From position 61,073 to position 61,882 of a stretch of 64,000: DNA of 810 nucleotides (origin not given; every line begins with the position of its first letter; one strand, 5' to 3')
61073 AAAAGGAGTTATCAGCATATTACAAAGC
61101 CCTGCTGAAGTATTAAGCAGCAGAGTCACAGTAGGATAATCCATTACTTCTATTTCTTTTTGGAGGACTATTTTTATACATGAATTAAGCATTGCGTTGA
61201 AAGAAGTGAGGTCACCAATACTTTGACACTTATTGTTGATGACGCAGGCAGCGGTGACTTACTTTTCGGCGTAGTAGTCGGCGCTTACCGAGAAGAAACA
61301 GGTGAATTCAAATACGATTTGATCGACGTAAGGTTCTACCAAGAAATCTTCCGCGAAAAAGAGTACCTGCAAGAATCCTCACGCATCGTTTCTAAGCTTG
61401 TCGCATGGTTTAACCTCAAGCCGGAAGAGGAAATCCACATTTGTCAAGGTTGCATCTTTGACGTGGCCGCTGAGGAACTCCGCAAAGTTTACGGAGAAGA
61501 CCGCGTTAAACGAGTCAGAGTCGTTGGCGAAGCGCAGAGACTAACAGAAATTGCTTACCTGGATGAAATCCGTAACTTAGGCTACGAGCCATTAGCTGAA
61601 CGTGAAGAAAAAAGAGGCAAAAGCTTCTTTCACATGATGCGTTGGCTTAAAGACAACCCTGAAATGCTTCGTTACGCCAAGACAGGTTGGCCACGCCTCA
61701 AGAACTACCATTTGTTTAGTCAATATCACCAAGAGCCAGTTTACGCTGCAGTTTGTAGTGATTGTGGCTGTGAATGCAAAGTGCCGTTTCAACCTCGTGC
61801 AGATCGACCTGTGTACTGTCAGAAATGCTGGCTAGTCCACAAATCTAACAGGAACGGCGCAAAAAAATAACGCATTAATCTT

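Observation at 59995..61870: Candidate undescribed nucleic-acid module: CxxC-x17-CxxC microprotein, OB-fold SSB and an RNase HII-like protein carrying the same zinc ribbon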

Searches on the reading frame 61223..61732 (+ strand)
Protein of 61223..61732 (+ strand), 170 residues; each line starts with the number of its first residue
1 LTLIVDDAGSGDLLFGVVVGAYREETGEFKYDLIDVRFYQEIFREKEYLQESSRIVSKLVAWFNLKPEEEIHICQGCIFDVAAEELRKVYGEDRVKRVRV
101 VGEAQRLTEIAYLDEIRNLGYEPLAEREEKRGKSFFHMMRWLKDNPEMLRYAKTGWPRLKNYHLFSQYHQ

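Call 17: search_protein_representatives(protein=window:61223-61732:+)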
Query: 170 residues. Proteins with E-value up to 0.001 (for the whole library): 190; up to 1e-10: 74; up to 1e-30: 16. The best 150 are listed.
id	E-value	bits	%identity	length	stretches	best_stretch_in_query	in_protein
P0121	2.9e-81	288.1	75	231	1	1-169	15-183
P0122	8.2e-61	221.6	58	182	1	1-170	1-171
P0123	8.6e-52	192.2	70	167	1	2-124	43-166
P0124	5.7e-51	189.5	56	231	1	1-162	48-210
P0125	4.6e-48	180.1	53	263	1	1-167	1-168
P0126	3.6e-44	167.4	52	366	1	1-166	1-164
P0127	1.4e-42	162.2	72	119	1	1-102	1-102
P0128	7.8e-37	143.5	60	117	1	64-166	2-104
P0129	5.8e-36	140.7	83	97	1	66-143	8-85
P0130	2.3e-35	138.8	72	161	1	65-154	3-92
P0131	2.9e-35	138.4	51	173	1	38-163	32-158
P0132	1.7e-33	132.7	55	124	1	48-166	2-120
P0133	2.0e-33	132.4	56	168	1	18-137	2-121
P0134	7.6e-33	130.6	63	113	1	1-105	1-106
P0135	2.3e-31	125.7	44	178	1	1-157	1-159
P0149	4.9e-19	85.6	38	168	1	1-161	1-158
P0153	9.1e-18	81.5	38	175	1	1-159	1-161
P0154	3.0e-17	79.8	35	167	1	3-161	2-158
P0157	1.2e-16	77.9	33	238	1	2-158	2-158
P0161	4.4e-15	72.8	40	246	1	4-157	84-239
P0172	3.6e-13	66.5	39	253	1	2-160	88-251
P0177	8.4e-13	65.3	35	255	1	3-162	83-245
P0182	1.3e-12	64.8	37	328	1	1-153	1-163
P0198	2.0e-10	57.6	32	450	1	2-158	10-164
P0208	9.7e-10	55.4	29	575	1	12-159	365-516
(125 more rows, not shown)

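Call 18: search_protein_families(library=pfam, proteins=[P0125, P0126, P0149, P0154, P0157, P0161, P0172, P0182, P0198, P0208], max_evalue=0.01)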
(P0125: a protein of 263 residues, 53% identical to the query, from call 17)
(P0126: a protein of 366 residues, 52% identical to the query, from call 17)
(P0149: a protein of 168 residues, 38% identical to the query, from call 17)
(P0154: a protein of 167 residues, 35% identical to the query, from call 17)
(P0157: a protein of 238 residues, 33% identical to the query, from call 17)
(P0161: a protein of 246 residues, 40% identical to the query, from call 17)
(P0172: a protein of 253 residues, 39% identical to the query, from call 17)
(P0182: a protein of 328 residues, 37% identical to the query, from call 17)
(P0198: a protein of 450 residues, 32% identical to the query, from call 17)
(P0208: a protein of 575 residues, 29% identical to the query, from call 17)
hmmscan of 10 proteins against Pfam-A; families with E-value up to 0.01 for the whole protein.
P0125 (263 aa): 0 families

P0126 (366 aa): 0 families

P0149 (168 aa): 0 families

P0154 (167 aa): 0 families

P0157 (238 aa): 0 families

P0161 (246 aa): 0 families

P0172 (253 aa): 0 families

P0182 (328 aa): 0 families

P0198 (450 aa): 1 family
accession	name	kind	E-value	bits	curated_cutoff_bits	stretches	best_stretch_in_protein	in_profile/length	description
PF00696.33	AA_kinase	-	2.4e-43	149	24.9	1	188-425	3-233/234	Amino acid kinase family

P0208 (575 aa): 1 family
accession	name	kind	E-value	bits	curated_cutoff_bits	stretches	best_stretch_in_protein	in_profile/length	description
PF14528.11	LAGLIDADG_3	-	0.00015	22.4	22.5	0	250-290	10-49/82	LAGLIDADG-like domain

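Call 28: search_solved_structures(query=A3, max_evalue=10, show_alignments=2)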
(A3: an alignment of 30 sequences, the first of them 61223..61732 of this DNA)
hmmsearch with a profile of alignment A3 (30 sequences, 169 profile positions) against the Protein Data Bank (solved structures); distinct sequences matched with E-value up to 10: 8.
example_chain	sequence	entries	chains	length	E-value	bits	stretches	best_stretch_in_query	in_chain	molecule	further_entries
4zi3_D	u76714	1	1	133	0.083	16.1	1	88-125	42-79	Cilia- and flagella-associated protein 36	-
4zi2_C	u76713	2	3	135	0.086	16.1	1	88-125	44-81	Cilia- and flagella-associated protein 36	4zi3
1eke_A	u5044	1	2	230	0.13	15.5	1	2-55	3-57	RIBONUCLEASE HII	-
3wqk_A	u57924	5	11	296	0.41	13.9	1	14-117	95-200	Diterpene synthase | RV3378C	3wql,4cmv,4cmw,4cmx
4kt8_A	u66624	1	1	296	0.42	13.8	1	14-117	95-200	Diterpene synthase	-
3wqn_A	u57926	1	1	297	0.42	13.8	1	14-117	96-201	Diterpene synthase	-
3wqm_A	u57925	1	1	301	0.42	13.8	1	14-117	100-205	Diterpene synthase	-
1uax_A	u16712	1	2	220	3.4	10.9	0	5-26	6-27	Ribonuclease HII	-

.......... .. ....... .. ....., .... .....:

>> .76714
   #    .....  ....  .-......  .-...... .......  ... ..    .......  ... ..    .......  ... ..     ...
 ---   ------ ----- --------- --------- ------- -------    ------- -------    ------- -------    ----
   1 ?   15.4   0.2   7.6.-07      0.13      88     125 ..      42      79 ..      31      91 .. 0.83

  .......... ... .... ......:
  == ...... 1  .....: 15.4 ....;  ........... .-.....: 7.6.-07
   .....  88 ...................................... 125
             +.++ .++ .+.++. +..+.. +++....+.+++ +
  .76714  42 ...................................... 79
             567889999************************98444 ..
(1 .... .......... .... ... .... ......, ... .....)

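Call 29: find_homologous_proteins(query=A3, max_evalue=0.001)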
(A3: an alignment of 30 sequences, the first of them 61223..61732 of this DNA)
Query A3 (30 sequences) (170 aa, profile of the alignment): 2088 proteins with E <= 0.001 among 4185 candidates; the best 120 are listed.
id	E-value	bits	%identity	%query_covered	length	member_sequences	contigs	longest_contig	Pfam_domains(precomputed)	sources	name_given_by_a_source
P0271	1.2e-54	203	31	93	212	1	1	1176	-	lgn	-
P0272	3.0e-54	201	33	96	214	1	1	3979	-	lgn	-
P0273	3.3e-54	201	28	89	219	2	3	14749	-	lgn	-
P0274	4.6e-54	201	33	93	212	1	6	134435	-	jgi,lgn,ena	-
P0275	5.5e-54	201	34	96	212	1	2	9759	-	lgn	-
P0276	5.8e-54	201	28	89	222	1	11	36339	-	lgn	-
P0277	6.0e-54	201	29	96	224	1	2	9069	-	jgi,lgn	-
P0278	6.5e-54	200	31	93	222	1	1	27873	-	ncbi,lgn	-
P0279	7.4e-54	200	33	93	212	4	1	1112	-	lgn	-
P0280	9.8e-54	200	28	94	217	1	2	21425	-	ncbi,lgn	-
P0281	1.1e-53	200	28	95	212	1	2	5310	-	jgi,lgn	jgi:hypothetical protein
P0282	1.2e-53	199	29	96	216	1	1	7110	-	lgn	-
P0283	1.3e-53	199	31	89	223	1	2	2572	-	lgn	-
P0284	1.5e-53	199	28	95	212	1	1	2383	-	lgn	-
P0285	1.6e-53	199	31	89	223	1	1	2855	-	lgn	-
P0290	1.9e-53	199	31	89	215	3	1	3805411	-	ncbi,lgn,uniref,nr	ncbi:hypothetical protein BR63_05485 [Thermanaerosceptrum fracticalcis]|uniref:Uncharacterized prote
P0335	5.8e-52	194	62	100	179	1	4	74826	-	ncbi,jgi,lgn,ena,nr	ncbi:MAG: hypothetical protein OEY24_03820 [Candidatus Bathyarchaeota archaeon]|nr:hypothetical prot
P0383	4.7e-51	191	30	94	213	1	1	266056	-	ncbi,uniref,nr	ncbi:hypothetical protein OXPF_13410 [Oxobacter pfennigii]|uniref:Uncharacterized protein n=1 Tax=Ox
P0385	5.3e-51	191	63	100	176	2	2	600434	-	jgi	jgi:hypothetical protein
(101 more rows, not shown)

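Call 30: find_encoding_contigs(protein=P0290, flank=6000, max_places=2)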
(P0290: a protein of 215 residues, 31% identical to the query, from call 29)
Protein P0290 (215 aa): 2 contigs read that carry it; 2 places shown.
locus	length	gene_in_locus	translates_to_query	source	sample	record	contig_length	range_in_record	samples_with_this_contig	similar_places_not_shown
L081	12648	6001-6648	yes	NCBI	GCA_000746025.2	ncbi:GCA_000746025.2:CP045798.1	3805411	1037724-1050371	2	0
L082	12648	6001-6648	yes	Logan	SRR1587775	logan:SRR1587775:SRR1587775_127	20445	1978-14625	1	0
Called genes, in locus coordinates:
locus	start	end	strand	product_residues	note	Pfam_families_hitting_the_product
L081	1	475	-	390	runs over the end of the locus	PF07690:MFS_1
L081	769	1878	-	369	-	PF13407:Peripla_BP_4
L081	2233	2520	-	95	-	PF01312:Bac_export_2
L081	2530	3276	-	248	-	PF02120:Flg_hook (weak)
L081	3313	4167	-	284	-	PF02645:DegV, PF13684:FakA-like_C (weak)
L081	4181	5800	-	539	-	PF02734:Dak2, PF21645:FakA-like_M, PF13684:FakA-like_C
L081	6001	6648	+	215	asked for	-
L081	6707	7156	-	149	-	PF01475:FUR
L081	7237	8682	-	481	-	PF02386:TrkH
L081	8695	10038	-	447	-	PF00070:Pyr_redox (faint), PF00107:ADH_zinc_N (faint), PF01210:NAD_Gly3P_dh_N (faint), PF02254:TrkA_N, PF03807:F420_oxidored (weak), PF02080:TrkA_C, PF02254:TrkA_N, PF02080:TrkA_C, +5 more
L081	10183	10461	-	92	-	PF01541:GIY-YIG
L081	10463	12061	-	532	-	PF00753:Lactamase_B, PF23023:Anti-Pycsar_Apyc1 (weak), PF12706:Lactamase_B_2 (faint), PF16661:Lactamase_B_6 (weak), PF10996:Beta-Casp, PF07521:RMMBL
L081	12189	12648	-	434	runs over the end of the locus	PF13487:HD_5, PF01966:HD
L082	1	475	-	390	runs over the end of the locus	PF07690:MFS_1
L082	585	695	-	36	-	-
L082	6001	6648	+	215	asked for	-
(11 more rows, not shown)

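Call 31: find_encoding_contigs(protein=P0383, flank=6000, max_places=2)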
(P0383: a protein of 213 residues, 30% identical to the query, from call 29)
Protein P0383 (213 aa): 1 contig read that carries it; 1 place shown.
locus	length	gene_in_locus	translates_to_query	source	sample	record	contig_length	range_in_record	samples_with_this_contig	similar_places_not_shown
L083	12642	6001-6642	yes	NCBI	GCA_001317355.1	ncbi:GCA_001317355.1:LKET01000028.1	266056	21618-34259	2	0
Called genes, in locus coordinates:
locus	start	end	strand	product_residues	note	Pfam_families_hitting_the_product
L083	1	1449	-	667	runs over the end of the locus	PF02401:LYTB, PF21710:Spt6_S1 (faint), PF24685:OB_RRP5_4th (faint), PF00575:S1, PF00575:S1, PF23459:S1_RRP5, PF00575:S1, PF23459:S1_RRP5 (weak), +1 more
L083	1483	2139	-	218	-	PF02224:Cytidylate_kin, PF13189:Cytidylate_kin2, PF13238:AAA_18 (weak), PF01202:SKI (faint), PF13207:AAA_17 (faint)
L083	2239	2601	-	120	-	PF07736:CM_1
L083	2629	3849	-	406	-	PF00070:Pyr_redox (faint), PF00890:FAD_binding_2, PF01134:GIDA, PF01266:DAO (faint), PF03486:HI0933_like, PF12831:FAD_oxidored, PF07992:Pyr_redox_2 (weak), PF22780:HI0933_like_1st, +1 more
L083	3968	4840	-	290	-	PF01418:HTH_6, PF01380:SIS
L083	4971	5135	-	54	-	PF14084:DUF4264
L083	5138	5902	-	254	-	PF01975:SurE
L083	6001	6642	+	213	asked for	-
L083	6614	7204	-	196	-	PF01795:Methyltransf_5 (faint), PF13847:Methyltransf_31, PF06962:rRNA_methylase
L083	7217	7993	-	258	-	PF22421:SYY_C-terminal (faint), PF01479:S4, PF00849:PseudoU_synth_2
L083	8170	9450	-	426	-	PF00070:Pyr_redox (faint), PF00890:FAD_binding_2 (faint), PF01134:GIDA, PF01266:DAO (faint), PF07992:Pyr_redox_2 (faint), PF12831:FAD_oxidored, PF01134:GIDA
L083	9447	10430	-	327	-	-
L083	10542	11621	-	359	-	PF00768:Peptidase_S11, PF07943:PBP5_C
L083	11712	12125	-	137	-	PF03819:MazG (weak)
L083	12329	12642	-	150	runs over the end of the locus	PF09579:Spore_YtfJ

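Call 34: list_cluster_members(proteins=[P0149, P0153, P0154, P0161, P0172, P0177, P0198, P0208, P0157, P0135])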
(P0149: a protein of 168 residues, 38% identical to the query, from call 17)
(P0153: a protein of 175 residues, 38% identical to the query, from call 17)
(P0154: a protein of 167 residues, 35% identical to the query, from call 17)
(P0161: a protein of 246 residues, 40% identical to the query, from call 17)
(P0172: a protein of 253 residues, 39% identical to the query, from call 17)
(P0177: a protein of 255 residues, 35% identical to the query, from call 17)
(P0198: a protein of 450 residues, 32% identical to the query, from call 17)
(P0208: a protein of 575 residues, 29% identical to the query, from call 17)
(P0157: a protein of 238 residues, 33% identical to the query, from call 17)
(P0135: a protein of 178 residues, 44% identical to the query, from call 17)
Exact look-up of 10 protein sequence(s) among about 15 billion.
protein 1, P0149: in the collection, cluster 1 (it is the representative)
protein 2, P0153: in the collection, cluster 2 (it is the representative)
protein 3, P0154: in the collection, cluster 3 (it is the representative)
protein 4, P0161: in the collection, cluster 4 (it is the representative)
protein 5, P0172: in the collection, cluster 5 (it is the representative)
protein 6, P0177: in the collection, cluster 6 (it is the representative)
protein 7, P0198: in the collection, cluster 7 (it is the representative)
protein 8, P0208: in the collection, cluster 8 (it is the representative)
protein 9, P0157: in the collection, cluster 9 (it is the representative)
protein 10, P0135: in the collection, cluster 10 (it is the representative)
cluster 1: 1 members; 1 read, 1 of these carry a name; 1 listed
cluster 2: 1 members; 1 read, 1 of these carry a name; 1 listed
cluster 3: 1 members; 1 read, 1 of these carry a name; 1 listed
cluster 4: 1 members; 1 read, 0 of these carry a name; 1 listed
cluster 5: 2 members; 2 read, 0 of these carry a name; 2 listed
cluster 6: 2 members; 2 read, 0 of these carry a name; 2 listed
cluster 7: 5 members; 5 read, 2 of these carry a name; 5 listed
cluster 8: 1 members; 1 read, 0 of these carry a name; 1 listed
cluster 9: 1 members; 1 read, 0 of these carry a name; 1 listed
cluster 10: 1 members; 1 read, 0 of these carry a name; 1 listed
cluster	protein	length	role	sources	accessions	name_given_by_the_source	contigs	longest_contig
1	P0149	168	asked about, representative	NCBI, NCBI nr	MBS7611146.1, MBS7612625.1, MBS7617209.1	hypothetical protein KEJ27_02875 [Candidatus Bathyarchaeota archaeon] | hypothetical protein [Candidatus Bathyarchaeota archaeon]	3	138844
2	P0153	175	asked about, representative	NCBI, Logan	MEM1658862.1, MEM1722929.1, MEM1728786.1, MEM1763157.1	MAG: hypothetical protein QXX87_02775 [Candidatus Jordarchaeales archaeon]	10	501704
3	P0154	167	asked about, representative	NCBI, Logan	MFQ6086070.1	MAG: hypothetical protein ACE5OY_07405 [Candidatus Bathyarchaeia archaeon]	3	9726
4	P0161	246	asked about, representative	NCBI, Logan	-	-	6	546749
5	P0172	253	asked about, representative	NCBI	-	-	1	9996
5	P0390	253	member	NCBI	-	-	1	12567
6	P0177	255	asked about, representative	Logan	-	-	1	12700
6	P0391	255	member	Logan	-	-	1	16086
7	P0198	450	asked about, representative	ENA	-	-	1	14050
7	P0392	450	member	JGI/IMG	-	isopentenyl phosphate kinase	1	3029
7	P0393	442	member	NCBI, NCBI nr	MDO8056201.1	MAG: isopentenyl phosphate kinase [Candidatus Hermodarchaeota archaeon] | isopentenyl phosphate kinase [Candidatus Hermodarchaeota archaeon]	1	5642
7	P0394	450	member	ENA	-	-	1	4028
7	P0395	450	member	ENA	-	-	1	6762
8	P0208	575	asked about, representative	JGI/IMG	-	-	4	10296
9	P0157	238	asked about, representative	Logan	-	-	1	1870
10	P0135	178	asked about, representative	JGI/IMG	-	-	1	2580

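Call 35: find_encoding_contigs(protein=P0153, flank=6000, max_places=2)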
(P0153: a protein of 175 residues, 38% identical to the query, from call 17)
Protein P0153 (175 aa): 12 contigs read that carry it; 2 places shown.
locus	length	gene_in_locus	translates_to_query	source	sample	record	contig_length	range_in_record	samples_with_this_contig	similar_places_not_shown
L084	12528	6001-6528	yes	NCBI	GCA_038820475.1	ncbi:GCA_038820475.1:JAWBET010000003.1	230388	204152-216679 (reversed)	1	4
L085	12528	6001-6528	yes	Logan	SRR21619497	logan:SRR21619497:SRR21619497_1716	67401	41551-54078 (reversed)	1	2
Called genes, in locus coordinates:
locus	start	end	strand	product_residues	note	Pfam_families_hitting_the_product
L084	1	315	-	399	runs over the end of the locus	PF21572:Nop5_56-rel_N_Arc, PF01798:Nop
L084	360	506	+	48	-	-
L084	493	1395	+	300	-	PF01180:DHO_dh, PF01207:Dus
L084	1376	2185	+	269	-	PF00175:NAD_binding_1 (faint), PF10418:DHODB_Fe-S_bind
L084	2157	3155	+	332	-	PF02183:HALZ (faint)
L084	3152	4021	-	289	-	-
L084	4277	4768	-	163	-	-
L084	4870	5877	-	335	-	PF00044:Gp_dh_N, PF02800:Gp_dh_C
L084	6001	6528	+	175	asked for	-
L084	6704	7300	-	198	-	PF02811:PHP, PF13263:PHP_C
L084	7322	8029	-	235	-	PF00535:Glycos_transf_2, PF10111:Glyco_tranf_2_2, PF13641:Glyco_tranf_2_3, PF13632:Glyco_trans_2_3 (weak)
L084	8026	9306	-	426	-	PF01663:Phosphodiest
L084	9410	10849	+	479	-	PF00733:Asn_synthase, PF24167:DUF7411 (weak), PF00733:Asn_synthase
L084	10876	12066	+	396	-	PF00155:Aminotran_1_2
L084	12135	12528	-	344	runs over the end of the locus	-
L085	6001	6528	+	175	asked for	-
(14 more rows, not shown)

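Call 36: find_encoding_contigs(protein=P0161, flank=6000, max_places=2)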
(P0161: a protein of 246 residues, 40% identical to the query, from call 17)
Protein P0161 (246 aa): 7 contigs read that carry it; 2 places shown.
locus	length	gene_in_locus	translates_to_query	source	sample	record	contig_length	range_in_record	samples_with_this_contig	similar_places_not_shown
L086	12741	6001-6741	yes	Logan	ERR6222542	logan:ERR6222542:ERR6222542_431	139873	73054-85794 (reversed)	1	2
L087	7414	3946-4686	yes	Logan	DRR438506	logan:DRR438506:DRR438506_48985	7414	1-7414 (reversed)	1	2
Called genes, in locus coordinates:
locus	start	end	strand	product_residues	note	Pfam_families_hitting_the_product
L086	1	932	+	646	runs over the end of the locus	PF00989:PAS (faint), PF08447:PAS_3, PF08448:PAS_4, PF13188:PAS_8, PF13426:PAS_9 (weak), PF07730:HisKA_3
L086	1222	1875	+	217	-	PF00072:Response_reg, PF00196:GerE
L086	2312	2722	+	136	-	PF00072:Response_reg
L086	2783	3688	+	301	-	PF00764:Arginosuc_synth (weak), PF01171:ATP_bind_3 (faint), PF02540:NAD_synthase (faint), PF06508:QueC (faint)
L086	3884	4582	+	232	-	PF00072:Response_reg, PF00486:Trans_reg_C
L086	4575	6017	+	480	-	PF00672:HAMP, PF00512:HisKA, PF02518:HATPase_c, PF13589:HATPase_c_3 (weak)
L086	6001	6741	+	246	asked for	-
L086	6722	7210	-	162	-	PF01230:HIT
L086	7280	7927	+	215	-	-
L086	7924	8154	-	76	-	PF01037:AsnC_trans_reg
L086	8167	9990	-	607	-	PF13522:GATase_6, PF13537:GATase_7, PF01380:SIS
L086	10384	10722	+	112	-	-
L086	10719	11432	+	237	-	PF00702:Hydrolase, PF12710:HAD (faint), PF13419:HAD_2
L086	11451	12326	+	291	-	PF01430:HSP33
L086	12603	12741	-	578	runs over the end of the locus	PF14716:HHH_8, PF11731:Cdd1 (faint), PF14520:HHH_5 (faint), PF14792:DNA_pol_B_palm (faint), PF14791:DNA_pol_B_thumb, PF02811:PHP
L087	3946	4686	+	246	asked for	-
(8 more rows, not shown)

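Call 39: find_encoding_contigs(protein=P0385, flank=5000, max_places=1)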
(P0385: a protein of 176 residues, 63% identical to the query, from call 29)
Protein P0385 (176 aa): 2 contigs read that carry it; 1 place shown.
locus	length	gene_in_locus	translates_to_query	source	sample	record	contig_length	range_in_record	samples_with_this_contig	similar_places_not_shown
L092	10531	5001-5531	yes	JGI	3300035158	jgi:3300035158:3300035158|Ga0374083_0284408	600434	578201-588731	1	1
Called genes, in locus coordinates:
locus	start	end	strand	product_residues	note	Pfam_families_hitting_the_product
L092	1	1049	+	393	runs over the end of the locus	PF00083:Sugar_tr (weak), PF07690:MFS_1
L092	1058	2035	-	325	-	PF02626:CT_A_B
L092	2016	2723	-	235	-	PF02682:CT_C_D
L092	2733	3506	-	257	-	PF03746:LamB_YcsF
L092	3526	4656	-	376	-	PF01113:DapB_N (weak), PF03447:NAD_binding_3 (faint), PF19328:DAP_DH_C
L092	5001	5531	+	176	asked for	-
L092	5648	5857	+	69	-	-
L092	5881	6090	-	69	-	PF04945:YHS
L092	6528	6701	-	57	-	-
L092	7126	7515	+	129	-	-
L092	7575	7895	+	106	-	PF14229:DUF4332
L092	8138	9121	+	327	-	-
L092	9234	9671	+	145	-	PF24694:LNS2_PITM1-3 (weak)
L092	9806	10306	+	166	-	-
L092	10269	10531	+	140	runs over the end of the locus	PF13646:HEAT_2 (faint)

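Call 40: find_encoding_contigs(protein=P0335, flank=5000, max_places=1)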
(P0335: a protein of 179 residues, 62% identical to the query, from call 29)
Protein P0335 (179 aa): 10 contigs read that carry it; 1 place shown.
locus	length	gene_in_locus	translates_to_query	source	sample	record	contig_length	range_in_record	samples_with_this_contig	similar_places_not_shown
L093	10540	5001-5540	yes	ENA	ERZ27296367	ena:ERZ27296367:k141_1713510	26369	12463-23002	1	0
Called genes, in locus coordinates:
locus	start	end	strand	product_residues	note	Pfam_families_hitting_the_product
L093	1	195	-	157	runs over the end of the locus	PF12663:DUF3788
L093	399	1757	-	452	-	PF01546:Peptidase_M20, PF07687:M20_dimer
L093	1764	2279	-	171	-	PF00881:Nitroreductase, PF14512:TM1586_NiRdase, PF00881:Nitroreductase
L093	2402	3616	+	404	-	PF06745:ATPase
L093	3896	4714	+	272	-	-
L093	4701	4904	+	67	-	-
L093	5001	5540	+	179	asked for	-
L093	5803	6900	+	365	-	PF02073:Peptidase_M29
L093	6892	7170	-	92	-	-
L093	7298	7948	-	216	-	PF00406:ADK, PF13207:AAA_17, PF13238:AAA_18, PF05191:ADK_lid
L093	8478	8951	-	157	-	PF01135:PCMT (weak), PF08123:DOT1, PF02353:CMAS, PF13847:Methyltransf_31, PF13649:Methyltransf_25 (weak)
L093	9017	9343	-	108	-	-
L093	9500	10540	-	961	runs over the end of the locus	PF00270:DEAD, PF04851:ResIII, PF00271:Helicase_C, PF19306:WHD_Lhr, PF08494:DEAD_assoc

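Call 57: search_solved_structures(query=A5, max_evalue=10, show_alignments=3)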
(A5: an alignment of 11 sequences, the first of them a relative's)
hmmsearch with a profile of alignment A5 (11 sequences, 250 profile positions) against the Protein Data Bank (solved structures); distinct sequences matched with E-value up to 10: 11.
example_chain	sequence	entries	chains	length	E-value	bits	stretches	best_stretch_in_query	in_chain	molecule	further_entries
9ea3_A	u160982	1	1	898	0.01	18.4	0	168-247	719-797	DNA-directed DNA polymerase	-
9e5y_A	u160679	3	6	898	0.01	18.4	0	168-247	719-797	DNA-directed DNA polymerase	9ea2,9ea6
4l8r_B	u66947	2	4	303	0.053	16.1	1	151-209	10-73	3'-5' exoribonuclease 1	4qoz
1zbh_A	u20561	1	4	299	0.067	15.8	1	150-209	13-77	3'-5' exonuclease ERI1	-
1zbu_A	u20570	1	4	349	0.077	15.6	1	150-209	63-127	3'-5' exonuclease ERI1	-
1f8w_A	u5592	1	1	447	0.37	13.3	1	144-208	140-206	NADH PEROXIDASE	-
1joa_A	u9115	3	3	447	0.37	13.3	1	144-208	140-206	NADH PEROXIDASE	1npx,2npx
1nhp_A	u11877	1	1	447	0.39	13.2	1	144-208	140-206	NADH PEROXIDASE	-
1nhq_A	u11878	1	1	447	0.4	13.2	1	144-208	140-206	NADH PEROXIDASE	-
1nhs_A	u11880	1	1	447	0.4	13.2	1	144-208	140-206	NADH PEROXIDASE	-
1nhr_A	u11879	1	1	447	0.4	13.2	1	144-208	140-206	NADH PEROXIDASE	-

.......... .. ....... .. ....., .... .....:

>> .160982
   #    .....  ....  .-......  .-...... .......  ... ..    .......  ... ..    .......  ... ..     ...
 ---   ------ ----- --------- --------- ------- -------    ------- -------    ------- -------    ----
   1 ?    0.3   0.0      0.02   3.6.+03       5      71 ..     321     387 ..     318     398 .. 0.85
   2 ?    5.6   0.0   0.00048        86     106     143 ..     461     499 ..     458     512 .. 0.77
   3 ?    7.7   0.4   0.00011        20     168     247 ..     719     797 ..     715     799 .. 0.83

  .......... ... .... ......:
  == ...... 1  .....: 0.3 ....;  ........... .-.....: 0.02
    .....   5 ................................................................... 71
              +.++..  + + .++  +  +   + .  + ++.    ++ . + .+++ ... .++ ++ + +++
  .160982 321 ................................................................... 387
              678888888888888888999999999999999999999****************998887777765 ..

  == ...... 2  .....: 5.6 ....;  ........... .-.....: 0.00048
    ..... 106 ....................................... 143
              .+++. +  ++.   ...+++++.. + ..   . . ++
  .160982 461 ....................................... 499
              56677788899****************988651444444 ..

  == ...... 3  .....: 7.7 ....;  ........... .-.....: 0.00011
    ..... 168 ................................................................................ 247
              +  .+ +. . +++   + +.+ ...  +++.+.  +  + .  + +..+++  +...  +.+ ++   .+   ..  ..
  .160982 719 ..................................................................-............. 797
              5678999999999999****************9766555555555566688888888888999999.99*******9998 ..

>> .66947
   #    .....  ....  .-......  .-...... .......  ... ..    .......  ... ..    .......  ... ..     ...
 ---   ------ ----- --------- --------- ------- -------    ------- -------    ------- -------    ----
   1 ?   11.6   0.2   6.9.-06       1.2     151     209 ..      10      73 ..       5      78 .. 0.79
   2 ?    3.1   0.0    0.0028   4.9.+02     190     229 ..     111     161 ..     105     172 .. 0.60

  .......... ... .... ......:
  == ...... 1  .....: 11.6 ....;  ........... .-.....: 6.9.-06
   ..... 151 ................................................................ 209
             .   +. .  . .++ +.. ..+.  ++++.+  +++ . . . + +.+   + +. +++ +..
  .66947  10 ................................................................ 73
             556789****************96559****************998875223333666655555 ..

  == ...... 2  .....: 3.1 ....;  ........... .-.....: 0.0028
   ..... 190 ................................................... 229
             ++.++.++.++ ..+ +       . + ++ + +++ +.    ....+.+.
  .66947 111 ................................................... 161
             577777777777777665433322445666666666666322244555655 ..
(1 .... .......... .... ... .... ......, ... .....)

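Call 78: search_protein_families(library=padloc, proteins=[P0290, P0153], max_evalue=0.01)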
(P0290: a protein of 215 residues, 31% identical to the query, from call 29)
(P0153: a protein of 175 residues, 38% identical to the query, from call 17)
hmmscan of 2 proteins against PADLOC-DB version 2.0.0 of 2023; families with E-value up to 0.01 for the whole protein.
P0290 (215 aa): 0 families

P0153 (175 aa): 0 families

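Call 79: search_protein_families(library=phrogs, proteins=[P0290, P0153], max_evalue=0.01)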
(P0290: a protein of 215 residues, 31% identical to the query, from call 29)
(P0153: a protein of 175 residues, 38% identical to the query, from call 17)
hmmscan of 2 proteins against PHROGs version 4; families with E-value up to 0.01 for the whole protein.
P0290 (215 aa): 0 families

P0153 (175 aa): 0 families
